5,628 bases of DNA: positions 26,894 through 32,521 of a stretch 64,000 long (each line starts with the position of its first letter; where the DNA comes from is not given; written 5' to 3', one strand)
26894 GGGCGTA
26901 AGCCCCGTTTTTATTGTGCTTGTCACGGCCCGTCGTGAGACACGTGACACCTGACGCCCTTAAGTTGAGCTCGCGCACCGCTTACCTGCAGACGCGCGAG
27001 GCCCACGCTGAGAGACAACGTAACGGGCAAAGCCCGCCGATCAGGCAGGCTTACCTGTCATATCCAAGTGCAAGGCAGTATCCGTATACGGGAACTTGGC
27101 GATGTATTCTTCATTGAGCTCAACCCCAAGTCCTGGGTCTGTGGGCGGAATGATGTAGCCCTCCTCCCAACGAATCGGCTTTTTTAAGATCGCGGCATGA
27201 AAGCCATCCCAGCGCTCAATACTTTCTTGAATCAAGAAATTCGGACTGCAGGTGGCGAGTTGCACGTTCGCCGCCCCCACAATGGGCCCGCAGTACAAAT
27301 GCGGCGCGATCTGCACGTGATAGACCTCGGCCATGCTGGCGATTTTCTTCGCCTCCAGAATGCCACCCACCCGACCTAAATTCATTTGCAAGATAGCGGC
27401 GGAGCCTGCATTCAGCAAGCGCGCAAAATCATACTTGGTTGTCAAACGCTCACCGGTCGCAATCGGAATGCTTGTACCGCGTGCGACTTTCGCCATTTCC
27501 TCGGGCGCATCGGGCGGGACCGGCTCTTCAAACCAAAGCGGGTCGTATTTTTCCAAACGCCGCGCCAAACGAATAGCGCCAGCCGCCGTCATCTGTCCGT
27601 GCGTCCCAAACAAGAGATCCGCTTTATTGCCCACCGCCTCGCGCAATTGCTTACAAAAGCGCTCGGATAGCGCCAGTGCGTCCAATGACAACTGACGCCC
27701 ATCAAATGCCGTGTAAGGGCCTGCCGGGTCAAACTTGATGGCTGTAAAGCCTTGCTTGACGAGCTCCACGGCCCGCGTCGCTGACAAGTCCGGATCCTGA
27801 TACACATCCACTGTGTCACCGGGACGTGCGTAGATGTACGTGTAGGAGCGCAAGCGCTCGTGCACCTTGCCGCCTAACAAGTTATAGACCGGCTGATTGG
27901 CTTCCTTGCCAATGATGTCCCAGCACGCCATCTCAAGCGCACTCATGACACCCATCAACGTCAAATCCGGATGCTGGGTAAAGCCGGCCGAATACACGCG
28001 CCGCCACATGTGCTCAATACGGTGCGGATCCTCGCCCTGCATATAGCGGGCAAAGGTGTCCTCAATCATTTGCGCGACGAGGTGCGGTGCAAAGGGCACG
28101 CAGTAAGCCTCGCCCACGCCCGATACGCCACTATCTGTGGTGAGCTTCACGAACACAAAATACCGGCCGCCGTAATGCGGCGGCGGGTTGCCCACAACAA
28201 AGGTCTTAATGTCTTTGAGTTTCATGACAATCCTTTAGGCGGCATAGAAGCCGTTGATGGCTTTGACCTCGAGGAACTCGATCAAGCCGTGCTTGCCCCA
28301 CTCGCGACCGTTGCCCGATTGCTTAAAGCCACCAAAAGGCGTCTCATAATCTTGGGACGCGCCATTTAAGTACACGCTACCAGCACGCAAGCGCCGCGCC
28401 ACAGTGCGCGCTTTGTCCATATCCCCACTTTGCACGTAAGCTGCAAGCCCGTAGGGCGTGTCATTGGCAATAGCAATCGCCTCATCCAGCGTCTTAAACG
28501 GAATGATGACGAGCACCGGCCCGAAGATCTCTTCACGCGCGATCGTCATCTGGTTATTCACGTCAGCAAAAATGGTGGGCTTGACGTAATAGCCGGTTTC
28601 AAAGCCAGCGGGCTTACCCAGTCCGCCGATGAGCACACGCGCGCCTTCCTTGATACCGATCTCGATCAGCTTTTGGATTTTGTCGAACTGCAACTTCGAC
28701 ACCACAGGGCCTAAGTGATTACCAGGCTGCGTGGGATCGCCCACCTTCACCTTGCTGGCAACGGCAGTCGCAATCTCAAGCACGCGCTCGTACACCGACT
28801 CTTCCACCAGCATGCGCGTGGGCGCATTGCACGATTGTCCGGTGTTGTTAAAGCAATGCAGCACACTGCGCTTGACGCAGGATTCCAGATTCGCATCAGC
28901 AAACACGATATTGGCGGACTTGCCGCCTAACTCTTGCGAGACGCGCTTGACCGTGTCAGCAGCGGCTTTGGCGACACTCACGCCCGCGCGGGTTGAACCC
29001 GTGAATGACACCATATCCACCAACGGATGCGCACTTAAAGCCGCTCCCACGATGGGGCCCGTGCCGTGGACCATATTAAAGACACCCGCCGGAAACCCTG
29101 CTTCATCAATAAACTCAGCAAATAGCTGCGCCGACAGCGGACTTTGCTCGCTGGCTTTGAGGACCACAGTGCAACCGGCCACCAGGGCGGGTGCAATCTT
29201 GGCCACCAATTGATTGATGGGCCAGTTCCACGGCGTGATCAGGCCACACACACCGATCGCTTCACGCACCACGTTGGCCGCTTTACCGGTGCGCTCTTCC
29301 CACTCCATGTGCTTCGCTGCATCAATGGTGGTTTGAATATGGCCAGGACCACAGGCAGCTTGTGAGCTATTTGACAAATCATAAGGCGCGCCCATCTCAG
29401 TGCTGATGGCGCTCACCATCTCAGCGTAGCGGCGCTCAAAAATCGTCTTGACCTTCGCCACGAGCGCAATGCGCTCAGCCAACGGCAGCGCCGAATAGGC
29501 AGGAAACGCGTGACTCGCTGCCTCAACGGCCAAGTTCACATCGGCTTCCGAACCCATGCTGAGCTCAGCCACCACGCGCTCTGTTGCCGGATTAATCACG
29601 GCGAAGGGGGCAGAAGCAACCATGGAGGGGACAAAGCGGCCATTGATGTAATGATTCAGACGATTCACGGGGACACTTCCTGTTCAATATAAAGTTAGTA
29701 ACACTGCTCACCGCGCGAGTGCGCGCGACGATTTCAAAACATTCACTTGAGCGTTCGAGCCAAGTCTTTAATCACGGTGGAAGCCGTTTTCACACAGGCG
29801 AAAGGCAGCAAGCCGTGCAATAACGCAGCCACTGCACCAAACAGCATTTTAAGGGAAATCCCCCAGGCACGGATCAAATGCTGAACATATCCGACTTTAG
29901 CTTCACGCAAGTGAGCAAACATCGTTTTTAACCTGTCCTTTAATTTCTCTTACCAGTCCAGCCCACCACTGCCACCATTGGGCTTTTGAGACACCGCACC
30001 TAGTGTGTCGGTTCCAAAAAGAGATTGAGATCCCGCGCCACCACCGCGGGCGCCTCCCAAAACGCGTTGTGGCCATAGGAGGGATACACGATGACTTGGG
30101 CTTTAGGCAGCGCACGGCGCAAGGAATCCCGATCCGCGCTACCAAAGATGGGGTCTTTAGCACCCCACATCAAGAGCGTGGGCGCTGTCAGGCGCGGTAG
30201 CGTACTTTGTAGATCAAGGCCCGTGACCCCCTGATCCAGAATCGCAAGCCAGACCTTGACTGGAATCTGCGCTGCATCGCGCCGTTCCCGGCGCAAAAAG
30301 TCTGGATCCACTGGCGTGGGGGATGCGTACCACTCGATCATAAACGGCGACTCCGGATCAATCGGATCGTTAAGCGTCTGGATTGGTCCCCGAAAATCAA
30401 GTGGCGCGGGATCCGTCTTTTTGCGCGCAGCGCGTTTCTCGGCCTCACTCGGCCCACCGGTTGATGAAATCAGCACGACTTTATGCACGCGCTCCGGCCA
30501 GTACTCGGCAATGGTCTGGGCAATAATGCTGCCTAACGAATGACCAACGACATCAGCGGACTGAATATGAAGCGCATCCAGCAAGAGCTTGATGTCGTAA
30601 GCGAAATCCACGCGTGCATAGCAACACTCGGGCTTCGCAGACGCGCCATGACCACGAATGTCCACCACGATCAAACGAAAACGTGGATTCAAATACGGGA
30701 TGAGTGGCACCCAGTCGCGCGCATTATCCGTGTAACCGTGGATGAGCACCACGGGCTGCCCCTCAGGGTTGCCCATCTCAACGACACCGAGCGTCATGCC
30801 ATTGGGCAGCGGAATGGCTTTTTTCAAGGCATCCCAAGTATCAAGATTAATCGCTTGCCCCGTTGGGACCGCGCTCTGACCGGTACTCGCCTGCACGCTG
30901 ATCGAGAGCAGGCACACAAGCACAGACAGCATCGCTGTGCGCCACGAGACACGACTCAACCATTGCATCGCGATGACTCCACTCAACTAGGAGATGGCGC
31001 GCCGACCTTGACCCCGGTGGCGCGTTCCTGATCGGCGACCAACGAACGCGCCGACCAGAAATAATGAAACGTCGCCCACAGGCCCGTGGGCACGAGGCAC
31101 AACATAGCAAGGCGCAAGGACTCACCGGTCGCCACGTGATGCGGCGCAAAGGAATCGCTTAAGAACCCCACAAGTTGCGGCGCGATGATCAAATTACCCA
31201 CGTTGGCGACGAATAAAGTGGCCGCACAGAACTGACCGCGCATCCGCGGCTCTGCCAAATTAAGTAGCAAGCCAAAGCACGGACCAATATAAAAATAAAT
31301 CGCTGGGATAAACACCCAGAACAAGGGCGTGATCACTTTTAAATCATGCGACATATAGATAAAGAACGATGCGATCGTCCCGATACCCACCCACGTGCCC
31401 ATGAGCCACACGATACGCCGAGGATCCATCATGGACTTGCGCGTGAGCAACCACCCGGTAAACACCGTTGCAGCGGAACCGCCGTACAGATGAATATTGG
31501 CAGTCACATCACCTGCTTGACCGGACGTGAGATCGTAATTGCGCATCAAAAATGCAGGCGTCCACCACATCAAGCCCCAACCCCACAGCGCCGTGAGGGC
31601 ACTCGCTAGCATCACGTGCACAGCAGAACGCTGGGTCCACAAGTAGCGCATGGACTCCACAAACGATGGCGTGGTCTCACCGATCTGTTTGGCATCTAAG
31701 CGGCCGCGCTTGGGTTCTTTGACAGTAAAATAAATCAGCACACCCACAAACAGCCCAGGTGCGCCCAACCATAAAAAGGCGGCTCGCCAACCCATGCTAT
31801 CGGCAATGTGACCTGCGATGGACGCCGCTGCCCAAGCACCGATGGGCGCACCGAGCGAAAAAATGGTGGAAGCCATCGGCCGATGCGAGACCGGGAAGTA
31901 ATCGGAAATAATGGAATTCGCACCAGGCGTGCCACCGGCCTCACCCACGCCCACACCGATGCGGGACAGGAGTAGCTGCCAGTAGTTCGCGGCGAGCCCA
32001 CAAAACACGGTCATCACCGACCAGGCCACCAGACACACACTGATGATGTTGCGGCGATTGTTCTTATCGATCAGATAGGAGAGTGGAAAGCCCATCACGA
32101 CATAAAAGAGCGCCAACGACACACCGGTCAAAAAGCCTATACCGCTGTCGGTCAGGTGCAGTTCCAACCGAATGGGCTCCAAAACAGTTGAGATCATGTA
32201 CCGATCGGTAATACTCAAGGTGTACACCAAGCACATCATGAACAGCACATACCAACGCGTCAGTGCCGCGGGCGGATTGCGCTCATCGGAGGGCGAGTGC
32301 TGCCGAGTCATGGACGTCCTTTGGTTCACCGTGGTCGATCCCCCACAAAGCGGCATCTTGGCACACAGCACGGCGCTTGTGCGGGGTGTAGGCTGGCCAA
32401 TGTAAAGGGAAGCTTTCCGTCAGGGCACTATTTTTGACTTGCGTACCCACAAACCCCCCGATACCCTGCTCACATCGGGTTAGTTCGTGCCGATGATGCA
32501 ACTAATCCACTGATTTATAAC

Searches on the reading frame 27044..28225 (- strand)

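Call 52: search_protein_families(library=pfam, proteins=[window:27044-28225:-], max_evalue=0.00001)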
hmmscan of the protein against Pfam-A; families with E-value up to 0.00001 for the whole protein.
window:27044-28225:- (394 aa): 2 families
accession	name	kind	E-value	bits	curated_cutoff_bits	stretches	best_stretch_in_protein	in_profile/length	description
PF13378.12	MR_MLE_C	-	3.6e-64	216.9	29.4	1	150-373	4-218/219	Enolase C-terminal domain-like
PF02746.21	MR_MLE_N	-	3.2e-17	63.2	22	1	22-118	27-117/117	Mandelate racemase / muconate lactonizing enzyme, N-terminal domain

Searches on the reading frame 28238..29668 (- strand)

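Call 52: search_protein_families(library=pfam, proteins=[window:28238-29668:-], max_evalue=0.00001)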
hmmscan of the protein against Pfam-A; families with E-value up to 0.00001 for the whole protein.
window:28238-29668:- (477 aa): 1 family
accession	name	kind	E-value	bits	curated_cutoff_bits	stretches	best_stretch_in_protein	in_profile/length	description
PF00171.27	Aldedh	-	3.4e-158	527.4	23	1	21-471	8-461/461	Aldehyde dehydrogenase family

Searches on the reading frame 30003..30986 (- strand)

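Call 52: search_protein_families(library=pfam, proteins=[window:30003-30986:-], max_evalue=0.00001)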
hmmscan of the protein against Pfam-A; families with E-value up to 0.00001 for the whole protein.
window:30003-30986:- (328 aa): 3 families
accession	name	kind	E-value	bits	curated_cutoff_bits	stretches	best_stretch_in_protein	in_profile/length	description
PF00561.26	Abhydrolase_1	-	1.2e-35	123.7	25.8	1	78-313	2-245/245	alpha/beta hydrolase fold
PF12697.13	Abhydrolase_6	-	3.9e-24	86.9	26.3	1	79-318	1-216/217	Alpha/beta hydrolase family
PF12146.15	Hydrolase_4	-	5.3e-15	55.8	27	1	79-311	7-237/239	Serine aminopeptidase, S33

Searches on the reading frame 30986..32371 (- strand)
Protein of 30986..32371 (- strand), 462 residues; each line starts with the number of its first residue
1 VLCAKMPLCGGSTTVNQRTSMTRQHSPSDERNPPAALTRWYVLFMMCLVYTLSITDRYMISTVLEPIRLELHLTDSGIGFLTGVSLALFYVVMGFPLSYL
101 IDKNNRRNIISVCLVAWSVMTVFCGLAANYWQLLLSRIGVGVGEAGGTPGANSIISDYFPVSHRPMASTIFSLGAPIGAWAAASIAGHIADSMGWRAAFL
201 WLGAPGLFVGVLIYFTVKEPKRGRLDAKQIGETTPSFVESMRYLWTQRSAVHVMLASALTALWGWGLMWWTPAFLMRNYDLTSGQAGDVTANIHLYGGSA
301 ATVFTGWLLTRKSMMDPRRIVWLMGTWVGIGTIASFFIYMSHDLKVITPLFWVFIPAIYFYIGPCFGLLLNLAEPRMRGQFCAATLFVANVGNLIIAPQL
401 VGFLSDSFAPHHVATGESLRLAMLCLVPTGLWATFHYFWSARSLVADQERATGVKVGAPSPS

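Call 52: search_protein_families(library=pfam, proteins=[window:30986-32371:-], max_evalue=0.00001)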
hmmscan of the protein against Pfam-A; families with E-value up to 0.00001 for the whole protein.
window:30986-32371:- (462 aa): 2 families
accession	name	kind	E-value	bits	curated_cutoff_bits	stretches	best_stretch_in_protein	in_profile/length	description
PF07690.21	MFS_1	-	2e-41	142.5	33.4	1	46-395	1-345/347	Major Facilitator Superfamily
PF03137.26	OATP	-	2.4e-07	29.9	25.8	0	227-338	272-381/545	Organic Anion Transporter Polypeptide (OATP) family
